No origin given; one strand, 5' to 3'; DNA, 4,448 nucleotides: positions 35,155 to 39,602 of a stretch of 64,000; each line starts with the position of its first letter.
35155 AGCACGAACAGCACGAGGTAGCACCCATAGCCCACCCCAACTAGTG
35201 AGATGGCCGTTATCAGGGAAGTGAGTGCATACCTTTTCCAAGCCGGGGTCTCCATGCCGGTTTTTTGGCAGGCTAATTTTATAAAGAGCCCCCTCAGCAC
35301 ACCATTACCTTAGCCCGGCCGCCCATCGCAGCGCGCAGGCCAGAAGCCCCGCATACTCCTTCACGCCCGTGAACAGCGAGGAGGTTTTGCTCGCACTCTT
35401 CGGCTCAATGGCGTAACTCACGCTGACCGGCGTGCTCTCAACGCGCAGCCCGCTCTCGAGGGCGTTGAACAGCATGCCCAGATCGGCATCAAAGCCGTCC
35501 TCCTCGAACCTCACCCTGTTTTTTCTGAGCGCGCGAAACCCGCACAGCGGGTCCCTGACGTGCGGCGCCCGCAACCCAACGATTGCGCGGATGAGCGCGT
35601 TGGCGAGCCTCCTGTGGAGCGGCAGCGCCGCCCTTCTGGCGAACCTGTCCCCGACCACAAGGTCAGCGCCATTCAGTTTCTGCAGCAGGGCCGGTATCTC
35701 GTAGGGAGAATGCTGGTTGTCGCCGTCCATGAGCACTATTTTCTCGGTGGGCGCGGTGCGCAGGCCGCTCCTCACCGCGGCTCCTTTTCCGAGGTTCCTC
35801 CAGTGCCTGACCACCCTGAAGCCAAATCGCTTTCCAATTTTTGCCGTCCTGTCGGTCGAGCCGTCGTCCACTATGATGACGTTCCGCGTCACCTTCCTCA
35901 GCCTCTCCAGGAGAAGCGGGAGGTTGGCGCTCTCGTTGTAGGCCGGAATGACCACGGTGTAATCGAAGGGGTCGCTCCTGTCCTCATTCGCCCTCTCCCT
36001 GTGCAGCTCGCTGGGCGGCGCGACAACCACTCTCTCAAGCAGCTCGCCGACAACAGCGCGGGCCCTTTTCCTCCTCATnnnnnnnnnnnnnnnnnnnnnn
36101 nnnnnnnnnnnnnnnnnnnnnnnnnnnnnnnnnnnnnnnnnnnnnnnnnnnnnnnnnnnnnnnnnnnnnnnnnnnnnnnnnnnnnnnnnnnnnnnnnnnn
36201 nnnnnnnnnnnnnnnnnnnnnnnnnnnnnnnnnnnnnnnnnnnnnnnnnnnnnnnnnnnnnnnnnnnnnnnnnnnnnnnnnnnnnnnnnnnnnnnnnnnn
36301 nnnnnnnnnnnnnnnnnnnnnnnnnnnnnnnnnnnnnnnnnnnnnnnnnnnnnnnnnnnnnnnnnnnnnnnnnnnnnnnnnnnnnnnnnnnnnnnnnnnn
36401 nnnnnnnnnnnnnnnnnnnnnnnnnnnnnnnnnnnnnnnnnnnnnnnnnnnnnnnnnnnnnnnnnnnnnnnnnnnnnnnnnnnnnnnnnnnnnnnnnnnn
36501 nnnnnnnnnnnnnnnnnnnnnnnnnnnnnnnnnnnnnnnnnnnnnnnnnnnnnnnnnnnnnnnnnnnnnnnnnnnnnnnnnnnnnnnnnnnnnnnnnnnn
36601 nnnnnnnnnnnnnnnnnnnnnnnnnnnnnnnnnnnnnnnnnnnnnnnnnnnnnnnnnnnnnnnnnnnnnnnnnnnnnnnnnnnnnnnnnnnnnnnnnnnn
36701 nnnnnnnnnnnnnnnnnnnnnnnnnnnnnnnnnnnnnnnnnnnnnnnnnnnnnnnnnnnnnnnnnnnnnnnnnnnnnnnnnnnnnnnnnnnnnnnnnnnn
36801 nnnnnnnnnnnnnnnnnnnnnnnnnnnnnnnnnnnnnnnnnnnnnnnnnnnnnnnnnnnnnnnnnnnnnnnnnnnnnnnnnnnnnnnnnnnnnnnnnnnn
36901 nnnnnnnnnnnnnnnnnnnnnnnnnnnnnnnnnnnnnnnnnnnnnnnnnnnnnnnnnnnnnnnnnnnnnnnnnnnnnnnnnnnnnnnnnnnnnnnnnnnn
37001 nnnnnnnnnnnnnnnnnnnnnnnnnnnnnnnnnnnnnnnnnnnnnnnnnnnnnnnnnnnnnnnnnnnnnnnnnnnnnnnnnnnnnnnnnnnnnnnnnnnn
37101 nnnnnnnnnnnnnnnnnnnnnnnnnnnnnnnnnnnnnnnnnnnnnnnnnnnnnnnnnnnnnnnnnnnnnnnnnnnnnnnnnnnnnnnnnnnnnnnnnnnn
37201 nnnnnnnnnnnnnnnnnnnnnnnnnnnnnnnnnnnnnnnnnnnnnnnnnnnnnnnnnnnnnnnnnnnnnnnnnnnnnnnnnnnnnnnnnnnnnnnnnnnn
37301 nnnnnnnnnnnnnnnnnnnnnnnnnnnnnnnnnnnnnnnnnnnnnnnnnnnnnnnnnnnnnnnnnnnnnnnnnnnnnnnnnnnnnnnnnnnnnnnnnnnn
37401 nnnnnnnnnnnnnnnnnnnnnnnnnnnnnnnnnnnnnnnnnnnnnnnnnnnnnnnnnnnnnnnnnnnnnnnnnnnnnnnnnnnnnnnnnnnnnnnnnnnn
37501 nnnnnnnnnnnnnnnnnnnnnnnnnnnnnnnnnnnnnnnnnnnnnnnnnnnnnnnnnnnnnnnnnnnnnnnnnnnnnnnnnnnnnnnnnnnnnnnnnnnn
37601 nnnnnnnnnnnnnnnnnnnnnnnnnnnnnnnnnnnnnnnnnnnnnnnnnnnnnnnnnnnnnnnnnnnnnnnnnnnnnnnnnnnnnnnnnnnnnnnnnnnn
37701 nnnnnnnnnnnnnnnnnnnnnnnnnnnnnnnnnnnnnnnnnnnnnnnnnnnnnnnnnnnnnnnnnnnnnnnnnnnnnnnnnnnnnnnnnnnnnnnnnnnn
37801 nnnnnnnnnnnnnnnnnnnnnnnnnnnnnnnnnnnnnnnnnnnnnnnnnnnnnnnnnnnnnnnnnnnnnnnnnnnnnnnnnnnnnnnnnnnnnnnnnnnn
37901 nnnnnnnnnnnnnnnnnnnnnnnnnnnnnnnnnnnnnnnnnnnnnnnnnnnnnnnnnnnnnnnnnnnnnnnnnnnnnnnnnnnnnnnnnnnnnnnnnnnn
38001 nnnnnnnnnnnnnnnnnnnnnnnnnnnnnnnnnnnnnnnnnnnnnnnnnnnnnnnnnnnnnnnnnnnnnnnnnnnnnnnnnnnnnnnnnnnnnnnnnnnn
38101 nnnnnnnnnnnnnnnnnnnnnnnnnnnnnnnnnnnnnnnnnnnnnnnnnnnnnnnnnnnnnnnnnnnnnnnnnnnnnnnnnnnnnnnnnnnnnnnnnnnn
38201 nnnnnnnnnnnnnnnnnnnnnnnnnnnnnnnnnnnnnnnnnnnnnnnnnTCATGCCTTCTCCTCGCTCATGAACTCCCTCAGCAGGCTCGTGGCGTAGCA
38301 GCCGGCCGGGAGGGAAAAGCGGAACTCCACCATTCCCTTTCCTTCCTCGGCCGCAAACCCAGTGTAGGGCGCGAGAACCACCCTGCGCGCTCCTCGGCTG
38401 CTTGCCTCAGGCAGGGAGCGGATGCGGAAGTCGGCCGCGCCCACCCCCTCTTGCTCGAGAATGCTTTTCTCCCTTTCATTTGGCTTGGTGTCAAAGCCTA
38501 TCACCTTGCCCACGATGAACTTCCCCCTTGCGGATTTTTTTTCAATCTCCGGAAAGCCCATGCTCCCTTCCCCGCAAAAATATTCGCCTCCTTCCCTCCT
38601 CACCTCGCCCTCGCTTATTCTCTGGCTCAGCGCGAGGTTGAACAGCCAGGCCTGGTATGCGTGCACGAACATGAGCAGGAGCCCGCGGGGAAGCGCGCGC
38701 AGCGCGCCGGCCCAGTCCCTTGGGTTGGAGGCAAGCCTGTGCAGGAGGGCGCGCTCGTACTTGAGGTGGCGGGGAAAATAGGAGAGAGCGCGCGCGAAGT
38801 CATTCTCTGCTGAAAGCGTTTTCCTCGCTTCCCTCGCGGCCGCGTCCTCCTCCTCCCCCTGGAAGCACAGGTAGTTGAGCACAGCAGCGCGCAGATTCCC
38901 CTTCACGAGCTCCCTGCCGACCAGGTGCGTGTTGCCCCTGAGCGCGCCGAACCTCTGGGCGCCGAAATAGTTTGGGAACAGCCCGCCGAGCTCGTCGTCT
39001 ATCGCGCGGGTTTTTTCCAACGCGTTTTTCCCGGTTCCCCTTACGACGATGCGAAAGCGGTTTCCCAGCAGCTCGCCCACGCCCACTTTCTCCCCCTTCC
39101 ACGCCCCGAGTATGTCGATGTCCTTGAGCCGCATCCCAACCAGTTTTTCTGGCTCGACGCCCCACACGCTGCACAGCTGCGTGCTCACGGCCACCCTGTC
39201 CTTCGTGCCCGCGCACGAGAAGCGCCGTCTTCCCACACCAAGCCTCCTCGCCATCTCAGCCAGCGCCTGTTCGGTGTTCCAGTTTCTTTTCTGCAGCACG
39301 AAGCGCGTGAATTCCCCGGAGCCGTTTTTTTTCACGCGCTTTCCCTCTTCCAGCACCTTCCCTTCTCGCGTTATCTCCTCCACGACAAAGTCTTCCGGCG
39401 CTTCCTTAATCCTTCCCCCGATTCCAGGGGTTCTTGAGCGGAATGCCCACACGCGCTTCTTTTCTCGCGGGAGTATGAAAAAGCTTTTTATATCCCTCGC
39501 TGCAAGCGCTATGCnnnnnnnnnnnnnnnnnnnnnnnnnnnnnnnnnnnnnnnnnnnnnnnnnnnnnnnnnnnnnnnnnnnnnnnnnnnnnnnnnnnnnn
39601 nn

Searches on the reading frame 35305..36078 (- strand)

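Call 88: search_protein_families(library=pfam, proteins=[window:35305-36078:-], max_evalue=0.00001)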
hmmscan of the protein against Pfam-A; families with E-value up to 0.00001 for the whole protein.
window:35305-36078:- (257 aa): 1 family
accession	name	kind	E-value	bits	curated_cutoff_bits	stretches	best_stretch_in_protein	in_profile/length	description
PF00535.33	Glycos_transf_2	-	8.1e-26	91.4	23.3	1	41-157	1-127/168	Glycosyl transferase family 2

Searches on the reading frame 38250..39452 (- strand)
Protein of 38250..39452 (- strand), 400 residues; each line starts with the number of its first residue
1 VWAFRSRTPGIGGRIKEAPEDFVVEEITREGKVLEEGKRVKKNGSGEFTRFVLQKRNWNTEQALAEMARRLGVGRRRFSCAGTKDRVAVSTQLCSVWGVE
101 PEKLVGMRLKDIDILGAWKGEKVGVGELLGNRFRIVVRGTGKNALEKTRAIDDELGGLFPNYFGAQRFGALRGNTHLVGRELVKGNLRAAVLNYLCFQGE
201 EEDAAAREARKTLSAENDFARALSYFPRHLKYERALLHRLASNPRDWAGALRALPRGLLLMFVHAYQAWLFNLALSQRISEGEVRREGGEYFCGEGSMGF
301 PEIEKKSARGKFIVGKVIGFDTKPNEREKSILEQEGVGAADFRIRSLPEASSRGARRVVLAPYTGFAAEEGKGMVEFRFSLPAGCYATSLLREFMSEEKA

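Call 88: search_protein_families(library=pfam, proteins=[window:38250-39452:-], max_evalue=0.00001)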
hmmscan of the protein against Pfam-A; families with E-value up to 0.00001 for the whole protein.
window:38250-39452:- (400 aa): 1 family
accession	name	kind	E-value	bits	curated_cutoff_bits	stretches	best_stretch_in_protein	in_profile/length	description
PF01142.23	TruD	-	5.9e-112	375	27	1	4-394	7-412/412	tRNA pseudouridine synthase D (TruD)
